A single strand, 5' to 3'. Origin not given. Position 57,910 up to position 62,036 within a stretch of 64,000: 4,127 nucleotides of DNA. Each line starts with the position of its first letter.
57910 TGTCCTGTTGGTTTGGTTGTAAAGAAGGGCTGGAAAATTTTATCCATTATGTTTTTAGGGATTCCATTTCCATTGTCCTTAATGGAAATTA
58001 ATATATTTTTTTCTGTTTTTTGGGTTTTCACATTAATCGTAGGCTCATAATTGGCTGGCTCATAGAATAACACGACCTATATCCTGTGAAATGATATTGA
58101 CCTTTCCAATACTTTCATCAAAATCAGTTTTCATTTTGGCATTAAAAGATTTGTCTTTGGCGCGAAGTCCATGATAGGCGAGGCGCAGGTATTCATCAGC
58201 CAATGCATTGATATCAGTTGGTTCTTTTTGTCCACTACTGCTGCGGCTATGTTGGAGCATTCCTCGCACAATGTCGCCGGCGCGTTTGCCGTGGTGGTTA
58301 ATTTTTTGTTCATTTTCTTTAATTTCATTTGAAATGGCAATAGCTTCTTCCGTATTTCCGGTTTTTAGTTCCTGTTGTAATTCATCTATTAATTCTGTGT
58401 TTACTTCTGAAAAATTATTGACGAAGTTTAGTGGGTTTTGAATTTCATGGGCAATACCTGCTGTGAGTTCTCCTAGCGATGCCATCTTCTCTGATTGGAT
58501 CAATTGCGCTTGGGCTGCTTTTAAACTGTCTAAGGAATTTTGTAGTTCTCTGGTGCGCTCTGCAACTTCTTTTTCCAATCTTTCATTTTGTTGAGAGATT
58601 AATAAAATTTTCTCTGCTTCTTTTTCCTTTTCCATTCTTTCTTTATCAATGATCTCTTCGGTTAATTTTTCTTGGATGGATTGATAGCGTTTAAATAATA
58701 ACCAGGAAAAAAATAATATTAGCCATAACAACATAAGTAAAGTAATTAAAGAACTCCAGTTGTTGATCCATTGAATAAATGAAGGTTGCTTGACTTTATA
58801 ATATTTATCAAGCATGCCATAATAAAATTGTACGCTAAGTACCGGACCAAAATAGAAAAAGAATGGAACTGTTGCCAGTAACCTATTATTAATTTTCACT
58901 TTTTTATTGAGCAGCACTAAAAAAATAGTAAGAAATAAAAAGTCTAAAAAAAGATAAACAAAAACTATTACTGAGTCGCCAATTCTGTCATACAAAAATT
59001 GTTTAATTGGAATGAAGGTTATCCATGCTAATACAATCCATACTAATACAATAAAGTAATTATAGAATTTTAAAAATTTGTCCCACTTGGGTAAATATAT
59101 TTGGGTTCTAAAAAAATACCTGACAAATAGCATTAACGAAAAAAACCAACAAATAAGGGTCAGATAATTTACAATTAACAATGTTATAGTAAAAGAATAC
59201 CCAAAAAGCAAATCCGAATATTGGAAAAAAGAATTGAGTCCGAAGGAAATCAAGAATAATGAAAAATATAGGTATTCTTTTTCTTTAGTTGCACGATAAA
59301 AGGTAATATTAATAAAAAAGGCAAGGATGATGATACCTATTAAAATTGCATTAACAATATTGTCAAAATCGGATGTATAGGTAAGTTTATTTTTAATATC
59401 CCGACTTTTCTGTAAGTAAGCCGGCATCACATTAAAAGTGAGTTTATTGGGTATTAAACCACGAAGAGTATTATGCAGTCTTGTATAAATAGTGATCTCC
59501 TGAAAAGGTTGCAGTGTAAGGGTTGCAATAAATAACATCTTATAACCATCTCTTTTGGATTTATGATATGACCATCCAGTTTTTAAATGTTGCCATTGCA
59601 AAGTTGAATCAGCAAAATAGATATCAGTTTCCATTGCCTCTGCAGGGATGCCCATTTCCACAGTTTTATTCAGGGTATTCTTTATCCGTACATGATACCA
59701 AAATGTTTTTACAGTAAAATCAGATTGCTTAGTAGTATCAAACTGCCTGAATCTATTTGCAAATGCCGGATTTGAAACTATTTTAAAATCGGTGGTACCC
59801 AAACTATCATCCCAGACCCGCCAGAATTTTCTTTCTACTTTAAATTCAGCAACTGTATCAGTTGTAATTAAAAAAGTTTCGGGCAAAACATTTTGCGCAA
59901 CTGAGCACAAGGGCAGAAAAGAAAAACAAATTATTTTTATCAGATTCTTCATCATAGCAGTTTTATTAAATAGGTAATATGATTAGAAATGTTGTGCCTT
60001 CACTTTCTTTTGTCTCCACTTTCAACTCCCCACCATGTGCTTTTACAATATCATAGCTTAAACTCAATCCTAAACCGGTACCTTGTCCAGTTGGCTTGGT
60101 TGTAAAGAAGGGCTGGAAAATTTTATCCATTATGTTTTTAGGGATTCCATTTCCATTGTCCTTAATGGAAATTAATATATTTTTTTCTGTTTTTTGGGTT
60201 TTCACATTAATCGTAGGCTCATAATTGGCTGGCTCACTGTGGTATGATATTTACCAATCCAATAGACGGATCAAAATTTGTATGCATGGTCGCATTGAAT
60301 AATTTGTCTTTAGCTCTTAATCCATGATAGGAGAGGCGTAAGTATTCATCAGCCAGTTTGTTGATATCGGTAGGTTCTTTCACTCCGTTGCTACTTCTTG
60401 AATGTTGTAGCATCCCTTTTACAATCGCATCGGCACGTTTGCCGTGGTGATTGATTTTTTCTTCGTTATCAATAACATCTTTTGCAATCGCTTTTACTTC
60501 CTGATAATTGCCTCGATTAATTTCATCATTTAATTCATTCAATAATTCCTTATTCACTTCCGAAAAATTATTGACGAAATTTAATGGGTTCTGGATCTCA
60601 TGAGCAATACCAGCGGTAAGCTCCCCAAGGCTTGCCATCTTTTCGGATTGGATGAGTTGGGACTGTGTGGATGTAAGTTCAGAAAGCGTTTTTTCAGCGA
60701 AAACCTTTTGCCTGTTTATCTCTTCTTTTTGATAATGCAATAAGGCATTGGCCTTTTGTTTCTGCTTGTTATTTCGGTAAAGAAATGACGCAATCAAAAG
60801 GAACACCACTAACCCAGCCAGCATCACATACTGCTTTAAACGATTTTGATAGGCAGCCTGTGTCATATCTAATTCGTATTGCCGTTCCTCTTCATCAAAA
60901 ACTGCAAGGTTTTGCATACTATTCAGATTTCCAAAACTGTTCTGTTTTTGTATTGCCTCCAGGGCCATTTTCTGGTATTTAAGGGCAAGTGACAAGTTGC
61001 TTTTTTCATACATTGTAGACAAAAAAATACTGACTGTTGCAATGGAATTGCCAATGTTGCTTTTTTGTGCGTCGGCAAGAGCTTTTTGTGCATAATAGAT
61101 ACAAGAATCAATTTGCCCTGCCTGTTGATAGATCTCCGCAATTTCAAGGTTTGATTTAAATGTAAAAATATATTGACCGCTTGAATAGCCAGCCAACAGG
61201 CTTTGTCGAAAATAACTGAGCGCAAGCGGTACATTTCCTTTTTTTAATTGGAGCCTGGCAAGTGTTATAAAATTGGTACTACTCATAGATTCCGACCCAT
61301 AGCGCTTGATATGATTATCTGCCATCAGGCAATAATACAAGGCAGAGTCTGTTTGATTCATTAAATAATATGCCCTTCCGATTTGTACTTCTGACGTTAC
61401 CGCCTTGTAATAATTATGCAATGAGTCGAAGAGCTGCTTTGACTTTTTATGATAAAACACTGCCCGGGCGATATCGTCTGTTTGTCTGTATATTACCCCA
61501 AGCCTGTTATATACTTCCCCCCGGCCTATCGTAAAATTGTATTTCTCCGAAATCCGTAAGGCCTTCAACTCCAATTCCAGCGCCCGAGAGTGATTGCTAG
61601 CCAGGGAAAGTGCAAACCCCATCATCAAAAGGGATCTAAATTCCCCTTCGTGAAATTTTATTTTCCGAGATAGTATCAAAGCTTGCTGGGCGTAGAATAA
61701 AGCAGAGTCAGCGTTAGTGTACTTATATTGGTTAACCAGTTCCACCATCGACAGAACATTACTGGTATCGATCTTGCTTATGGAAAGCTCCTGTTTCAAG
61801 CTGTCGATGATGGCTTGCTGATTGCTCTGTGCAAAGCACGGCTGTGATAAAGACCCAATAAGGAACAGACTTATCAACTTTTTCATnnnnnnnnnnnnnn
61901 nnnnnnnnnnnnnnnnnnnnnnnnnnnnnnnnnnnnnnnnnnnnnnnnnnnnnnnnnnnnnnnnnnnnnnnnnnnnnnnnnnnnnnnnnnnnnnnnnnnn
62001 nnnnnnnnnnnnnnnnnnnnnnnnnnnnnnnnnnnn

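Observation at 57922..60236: Two adjacent sensor kinases interrupted at the same right-hand junction, both lacking the N-box, joined to an identical 141-bp tail cassette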

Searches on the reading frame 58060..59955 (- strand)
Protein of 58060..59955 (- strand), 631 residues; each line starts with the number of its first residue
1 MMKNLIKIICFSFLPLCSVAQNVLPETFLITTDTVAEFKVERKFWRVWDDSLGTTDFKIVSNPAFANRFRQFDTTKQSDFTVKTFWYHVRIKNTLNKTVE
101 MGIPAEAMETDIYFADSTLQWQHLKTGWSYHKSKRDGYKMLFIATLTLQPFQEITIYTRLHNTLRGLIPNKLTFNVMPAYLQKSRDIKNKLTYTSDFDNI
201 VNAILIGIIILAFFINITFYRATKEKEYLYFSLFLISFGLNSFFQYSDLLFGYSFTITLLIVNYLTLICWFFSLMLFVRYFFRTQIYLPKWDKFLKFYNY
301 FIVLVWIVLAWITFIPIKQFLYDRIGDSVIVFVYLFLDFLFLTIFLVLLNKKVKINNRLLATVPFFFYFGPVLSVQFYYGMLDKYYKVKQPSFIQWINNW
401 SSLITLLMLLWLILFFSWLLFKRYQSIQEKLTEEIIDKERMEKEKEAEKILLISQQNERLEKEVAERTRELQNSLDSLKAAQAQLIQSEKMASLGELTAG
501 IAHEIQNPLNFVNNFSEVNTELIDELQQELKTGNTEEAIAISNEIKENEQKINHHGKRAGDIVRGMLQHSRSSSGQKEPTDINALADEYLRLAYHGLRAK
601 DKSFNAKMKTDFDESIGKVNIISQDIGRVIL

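Call 6: find_encoding_contigs(protein=window:58060-59955:-, flank=10000, max_places=10)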
Protein window:58060-59955:- (631 aa): no gene with exactly this product is on record in the collection.

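Call 11: find_homologous_proteins(query=window:58060-59955:-, max_evalue=1e-20)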
Query window:58060-59955:- (631 aa): 5578 proteins with E <= 1e-20 among 8000 candidates; the best 120 are listed.
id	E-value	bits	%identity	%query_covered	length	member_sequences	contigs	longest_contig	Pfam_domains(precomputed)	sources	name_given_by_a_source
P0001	0.0e+0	1406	100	100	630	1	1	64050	PF07696.18,PF07695.18,PF00512.32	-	-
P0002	0.0e+0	1209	85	100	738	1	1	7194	PF07696.18,PF07695.18,PF02518.32,PF00512.32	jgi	jgi:signal transduction histidine kinase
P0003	4.7e-292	988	70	100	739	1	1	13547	PF07695.18,PF02518.32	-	-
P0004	3.2e-263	893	64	100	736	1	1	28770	PF07696.18,PF07695.18,PF02518.32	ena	-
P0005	6.7e-261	885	63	100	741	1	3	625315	PF07696.18,PF07695.18,PF02518.32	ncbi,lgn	-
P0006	3.9e-260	883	63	100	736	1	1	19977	PF07696.18,PF07695.18,PF02518.32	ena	-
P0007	9.4e-260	881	63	100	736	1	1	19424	PF07696.18,PF07695.18,PF02518.32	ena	-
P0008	2.0e-258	877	63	100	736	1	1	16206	PF07696.18,PF07695.18,PF02518.32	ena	-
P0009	1.9e-257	874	63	100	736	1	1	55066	PF07696.18,PF07695.18,PF02518.32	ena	-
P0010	6.0e-252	856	62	97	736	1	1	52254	PF07695.18,PF02518.32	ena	-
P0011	5.9e-239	813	60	100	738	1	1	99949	PF07696.18,PF07695.18,PF02518.32,PF00512.32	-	-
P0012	2.6e-236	804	59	97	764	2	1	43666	PF07696.18,PF07695.18,PF02518.32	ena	-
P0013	3.7e-234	797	59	97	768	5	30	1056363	PF07696.18,PF07695.18,PF02518.32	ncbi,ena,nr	ncbi:MAG: hypothetical protein IKD55_07815 [Sediminibacterium sp.]|nr:hypothetical protein [Sedimini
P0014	2.0e-226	771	58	99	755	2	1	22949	PF07696.18,PF07695.18,PF02518.32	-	-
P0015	1.9e-224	765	57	100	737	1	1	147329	PF07696.18,PF07695.18,PF02518.32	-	-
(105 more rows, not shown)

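Call 12: find_encoding_contigs(protein=P0001, flank=10000, max_places=10)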
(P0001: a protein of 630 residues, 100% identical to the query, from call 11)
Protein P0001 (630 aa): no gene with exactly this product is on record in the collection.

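Call 13: find_encoding_contigs(protein=P0002, flank=10000, max_places=10)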
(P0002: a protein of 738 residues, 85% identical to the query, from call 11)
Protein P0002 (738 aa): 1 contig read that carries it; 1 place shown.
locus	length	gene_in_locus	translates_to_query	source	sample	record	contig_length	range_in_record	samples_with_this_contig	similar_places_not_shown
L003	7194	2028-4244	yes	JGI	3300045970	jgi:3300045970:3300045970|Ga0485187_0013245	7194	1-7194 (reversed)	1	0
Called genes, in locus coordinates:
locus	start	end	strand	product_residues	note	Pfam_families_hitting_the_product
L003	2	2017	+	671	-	?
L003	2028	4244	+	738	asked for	PF07696:7TMR-DISMED2, PF07695:7TMR-DISM_7TM (weak), PF00512:HisKA (weak), PF02518:HATPase_c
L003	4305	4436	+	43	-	-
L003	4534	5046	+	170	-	-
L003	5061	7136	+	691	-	PF00515:TPR_1 (faint), PF07719:TPR_2 (faint), PF13176:TPR_7 (faint), PF13181:TPR_8 (faint), PF13424:TPR_12, PF13424:TPR_12, PF00512:HisKA (weak), PF02518:HATPase_c, +2 more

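Call 20: find_related_loci(query=P0001, collection=genome_contigs, flank=10000)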
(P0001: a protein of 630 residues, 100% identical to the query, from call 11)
Query P0001 (630 aa) in genome_contigs; peptide patterns used: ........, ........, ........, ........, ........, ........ (x = any residue, [..] = any of these).
64 stretches matched a pattern; 13 encode a relative of the query (tblastn E <= 1e-3); 13 distinct loci.
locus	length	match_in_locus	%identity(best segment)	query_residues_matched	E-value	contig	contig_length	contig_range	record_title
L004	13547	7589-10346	70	1-630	0e+0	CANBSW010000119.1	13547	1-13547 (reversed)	MAG: Chitinophagaceae bacterium isolate JR-MC-C-240519-118 genome assembly, contig: JR-MC-C-240519-C4374, whole genome s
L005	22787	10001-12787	64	2-630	0e+0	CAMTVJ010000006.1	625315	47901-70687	MAG: uncultured Chitinophagaceae bacterium isolate G04_MAG_00004 genome assembly, contig: G04_MAG_00004_000000000001, wh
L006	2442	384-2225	63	17-630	0e+0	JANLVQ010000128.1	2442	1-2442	MAG: Chitinophagaceae bacterium isolate OTE_21_metabat_100 OTE_21_k141_2422582, whole genome shotgun sequence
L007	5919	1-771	75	374-630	1e-124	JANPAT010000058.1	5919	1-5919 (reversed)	MAG: Chitinophagaceae bacterium isolate VAR_79_metabat_16_sub VAR_79_k141_631761, whole genome shotgun sequence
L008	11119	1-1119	66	258-630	3e-169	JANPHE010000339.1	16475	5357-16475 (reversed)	MAG: Segetibacter sp. isolate VAR_69_metabat_205 VAR_69_k141_169369, whole genome shotgun sequence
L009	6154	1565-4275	80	463-630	1e-84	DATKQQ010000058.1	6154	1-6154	MAG TPA_asm: Hanamia sp. isolate SMAG_U14006 k141_689547, whole genome shotgun sequence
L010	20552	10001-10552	70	447-630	2e-78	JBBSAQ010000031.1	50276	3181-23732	MAG: Chitinophagales bacterium isolate La6_metabat2.027 La6_metabat2.027_K_1425001_L_50276_cov_92.2986, whole genome sho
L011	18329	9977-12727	71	364-630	1e-77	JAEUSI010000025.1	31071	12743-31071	MAG: Ignavibacteria bacterium isolate new MAG-299 NODE_25_length_31071_cov_3.912661, whole genome shotgun sequence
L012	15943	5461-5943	83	470-630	7e-83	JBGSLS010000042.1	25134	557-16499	MAG: Chitinophagaceae bacterium isolate JTS-AC210 k141_4469237, whole genome shotgun sequence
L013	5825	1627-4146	76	444-630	2e-76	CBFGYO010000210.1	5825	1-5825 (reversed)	MAG TPA_asm: uncultured Chitinophagaceae bacterium isolate SRR32277388_binner13_Refined_8 genome assembly, contig: ERZ27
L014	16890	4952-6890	77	451-630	7e-80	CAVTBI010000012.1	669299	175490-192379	MAG: uncultured Chitinophagaceae bacterium isolate MFD02416.bin.1.403 genome assembly, contig: contig_51749, whole genom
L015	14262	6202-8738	67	447-630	4e-76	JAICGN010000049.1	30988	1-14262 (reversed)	MAG: Chitinophagaceae bacterium isolate CF_bin.53 k141_373147_length_30988_cov_11.3482, whole genome shotgun sequence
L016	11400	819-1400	71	441-630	5e-79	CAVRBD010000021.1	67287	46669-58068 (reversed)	MAG: uncultured Bacteroidetes bacterium isolate MFD04540.bin.1.15 genome assembly, contig: contig_35471, whole genome sh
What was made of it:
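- Several related MAG contigs are named k141_ (call 20).
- Tried and rejected: GTDB representative genomes reach only 70% identity (call 20).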

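Call 31: search_protein_families(library=pfam, proteins=[window:58060-59955:-], max_evalue=0.001)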
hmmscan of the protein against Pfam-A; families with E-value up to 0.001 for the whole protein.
window:58060-59955:- (631 aa): 3 families
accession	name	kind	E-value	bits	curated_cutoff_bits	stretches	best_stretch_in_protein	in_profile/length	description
PF07696.17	7TMR-DISMED2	-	1.9e-08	34.8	22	1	44-163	3-125/136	7TMR-DISM extracellular 2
PF07695.17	7TMR-DISM_7TM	-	2.1e-08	34.8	29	1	199-368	2-165/205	7TM diverse intracellular signalling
PF00512.31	HisKA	-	1.7e-05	25.2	26.9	1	494-573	2-64/66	His Kinase A (phospho-acceptor) domain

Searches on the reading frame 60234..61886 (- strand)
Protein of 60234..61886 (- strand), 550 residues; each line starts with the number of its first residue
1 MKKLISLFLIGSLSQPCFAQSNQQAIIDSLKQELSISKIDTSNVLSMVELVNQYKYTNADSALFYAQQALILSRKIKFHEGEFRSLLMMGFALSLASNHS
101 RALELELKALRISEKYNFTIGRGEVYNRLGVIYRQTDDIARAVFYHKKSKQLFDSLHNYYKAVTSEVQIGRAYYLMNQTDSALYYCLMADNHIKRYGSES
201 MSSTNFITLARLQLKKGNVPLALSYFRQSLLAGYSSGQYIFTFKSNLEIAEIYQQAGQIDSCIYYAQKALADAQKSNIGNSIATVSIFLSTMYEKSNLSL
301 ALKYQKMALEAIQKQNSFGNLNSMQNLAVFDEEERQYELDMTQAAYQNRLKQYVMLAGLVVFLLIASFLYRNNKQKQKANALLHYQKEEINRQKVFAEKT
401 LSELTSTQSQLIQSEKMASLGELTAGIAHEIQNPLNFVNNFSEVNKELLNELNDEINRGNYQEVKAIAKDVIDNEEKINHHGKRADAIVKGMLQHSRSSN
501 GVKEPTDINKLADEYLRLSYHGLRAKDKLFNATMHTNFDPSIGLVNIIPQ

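Call 7: find_encoding_contigs(protein=window:60234-61886:-, flank=10000, max_places=10)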
Protein window:60234-61886:- (550 aa): no gene with exactly this product is on record in the collection.

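Call 31: search_protein_families(library=pfam, proteins=[window:60234-61886:-], max_evalue=0.001)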
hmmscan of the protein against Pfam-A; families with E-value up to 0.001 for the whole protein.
window:60234-61886:- (550 aa): 4 families
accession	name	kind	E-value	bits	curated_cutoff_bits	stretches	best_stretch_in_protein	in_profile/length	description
PF13424.12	TPR_12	-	1.1e-19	70.8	30.1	3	245-313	5-76/77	Tetratricopeptide repeat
PF00512.31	HisKA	-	9.7e-06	26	26.9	1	420-456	2-31/66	His Kinase A (phospho-acceptor) domain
PF00515.34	TPR_1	-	7.2e-05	22.9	27.8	0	124-152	2-30/34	Tetratricopeptide repeat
PF07719.23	TPR_2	-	0.00059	20.2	27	0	248-271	6-29/34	Tetratricopeptide repeat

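Call 41: find_homologous_proteins(query=window:60234-61886:-, max_evalue=1e-20)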
Query window:60234-61886:- (550 aa): 8000 proteins with E <= 1e-20 among 8000 candidates; the best 120 are listed.
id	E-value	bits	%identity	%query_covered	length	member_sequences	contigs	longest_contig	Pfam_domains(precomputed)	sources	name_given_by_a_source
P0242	0.0e+0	1179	100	100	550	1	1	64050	PF13424.13,PF28559.1,PF00512.32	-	-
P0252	8.9e-293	989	84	100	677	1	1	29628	PF00515.35,PF13424.13,PF28559.1,PF02518.32,PF07719.24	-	-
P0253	1.1e-284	963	82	100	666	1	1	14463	PF00515.35,PF13424.13,PF02518.32,PF00512.32,PF07719.24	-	-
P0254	1.9e-277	939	80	100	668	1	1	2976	PF13424.13,PF02518.32,PF00512.32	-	-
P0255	2.1e-276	935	80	100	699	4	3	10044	PF13424.13,PF02518.32,PF00512.32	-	-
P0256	6.1e-275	931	79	100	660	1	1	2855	PF00515.35,PF13424.13,PF02518.32,PF00512.32,PF07719.24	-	-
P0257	3.4e-271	918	79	100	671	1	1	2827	PF13424.13,PF28559.1,PF02518.32,PF07719.24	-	-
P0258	4.1e-271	918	79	100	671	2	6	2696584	PF13424.13,PF02518.32,PF00512.32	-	-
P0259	5.7e-271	917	79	100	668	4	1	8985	PF00515.35,PF13424.13,PF02518.32,PF07719.24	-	-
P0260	7.4e-270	914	79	100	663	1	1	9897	PF13424.13,PF02518.32,PF00512.32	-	-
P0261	3.0e-269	912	77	100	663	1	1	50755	PF00515.35,PF13424.13,PF28559.1,PF02518.32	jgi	jgi:two-component system NtrC family sensor kinase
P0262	9.1e-269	910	77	100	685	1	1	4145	PF13424.13,PF28559.1,PF02518.32,PF00512.32,PF07719.24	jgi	jgi:two-component system, NtrC family, sensor kinase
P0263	6.8e-267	904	77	100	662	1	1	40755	PF00515.35,PF13424.13,PF28559.1,PF13176.13,PF02518.32,PF00512.32,PF07719.24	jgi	jgi:signal transduction histidine kinase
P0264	4.0e-266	901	77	100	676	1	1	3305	PF00515.35,PF13424.13,PF02518.32,PF00512.32,PF07719.24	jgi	jgi:two-component system NtrC family sensor kinase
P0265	6.8e-266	901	76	100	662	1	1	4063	PF13424.13,PF02518.32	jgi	jgi:signal transduction histidine kinase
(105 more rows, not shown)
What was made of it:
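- These lengths match the homologues (736-741 and 660-699 aa; calls 11, 41).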
